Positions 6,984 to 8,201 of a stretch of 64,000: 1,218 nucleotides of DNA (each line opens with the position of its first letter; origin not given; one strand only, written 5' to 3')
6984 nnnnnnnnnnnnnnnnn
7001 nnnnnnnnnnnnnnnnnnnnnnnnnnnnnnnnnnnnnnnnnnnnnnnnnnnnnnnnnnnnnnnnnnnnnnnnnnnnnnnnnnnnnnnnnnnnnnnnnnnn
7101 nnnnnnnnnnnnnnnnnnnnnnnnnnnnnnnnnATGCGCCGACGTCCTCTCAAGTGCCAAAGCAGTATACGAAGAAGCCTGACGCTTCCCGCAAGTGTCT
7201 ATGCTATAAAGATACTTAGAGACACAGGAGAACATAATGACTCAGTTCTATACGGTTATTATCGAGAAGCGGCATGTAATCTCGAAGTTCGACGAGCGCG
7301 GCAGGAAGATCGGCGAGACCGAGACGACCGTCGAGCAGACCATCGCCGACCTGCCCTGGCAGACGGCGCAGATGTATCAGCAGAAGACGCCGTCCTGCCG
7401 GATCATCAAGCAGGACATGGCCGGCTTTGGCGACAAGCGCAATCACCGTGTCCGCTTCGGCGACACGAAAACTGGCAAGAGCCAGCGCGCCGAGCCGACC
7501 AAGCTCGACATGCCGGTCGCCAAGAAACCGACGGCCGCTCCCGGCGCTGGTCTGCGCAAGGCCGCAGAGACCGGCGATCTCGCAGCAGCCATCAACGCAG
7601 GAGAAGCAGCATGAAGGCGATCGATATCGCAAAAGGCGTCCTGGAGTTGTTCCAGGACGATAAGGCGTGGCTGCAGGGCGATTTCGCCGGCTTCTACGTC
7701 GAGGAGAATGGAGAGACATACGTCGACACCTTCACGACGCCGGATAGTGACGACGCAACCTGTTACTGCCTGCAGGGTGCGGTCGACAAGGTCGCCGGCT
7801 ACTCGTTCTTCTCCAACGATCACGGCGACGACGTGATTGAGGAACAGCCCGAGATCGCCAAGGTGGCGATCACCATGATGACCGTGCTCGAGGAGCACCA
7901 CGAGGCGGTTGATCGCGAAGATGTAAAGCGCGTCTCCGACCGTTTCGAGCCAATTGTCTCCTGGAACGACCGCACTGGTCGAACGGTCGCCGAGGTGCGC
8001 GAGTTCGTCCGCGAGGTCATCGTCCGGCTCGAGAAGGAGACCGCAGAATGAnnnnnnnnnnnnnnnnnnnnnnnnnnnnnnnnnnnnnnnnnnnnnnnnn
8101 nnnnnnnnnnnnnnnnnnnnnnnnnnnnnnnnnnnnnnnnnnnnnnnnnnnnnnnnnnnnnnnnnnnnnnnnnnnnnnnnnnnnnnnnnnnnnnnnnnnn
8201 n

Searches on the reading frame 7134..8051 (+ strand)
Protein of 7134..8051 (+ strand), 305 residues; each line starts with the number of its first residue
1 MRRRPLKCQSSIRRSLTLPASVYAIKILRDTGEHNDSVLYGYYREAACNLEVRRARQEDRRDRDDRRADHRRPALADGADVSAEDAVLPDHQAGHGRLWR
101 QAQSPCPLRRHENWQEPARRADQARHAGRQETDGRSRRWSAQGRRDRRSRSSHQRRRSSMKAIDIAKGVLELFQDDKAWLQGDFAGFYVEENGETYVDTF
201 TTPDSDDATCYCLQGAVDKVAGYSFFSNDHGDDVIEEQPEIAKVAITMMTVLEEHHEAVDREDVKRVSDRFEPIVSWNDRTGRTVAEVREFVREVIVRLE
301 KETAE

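Call 78: search_protein_families(library=pfam, proteins=[window:7134-8051:+], max_evalue=0.001)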
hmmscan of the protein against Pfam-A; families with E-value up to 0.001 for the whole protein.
window:7134-8051:+ (305 aa): 1 family
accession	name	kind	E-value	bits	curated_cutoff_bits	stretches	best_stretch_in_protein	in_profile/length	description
PF19698.5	DUF6197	-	3.1e-11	44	24.6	1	176-296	19-109/111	Family of unknown function (DUF6197)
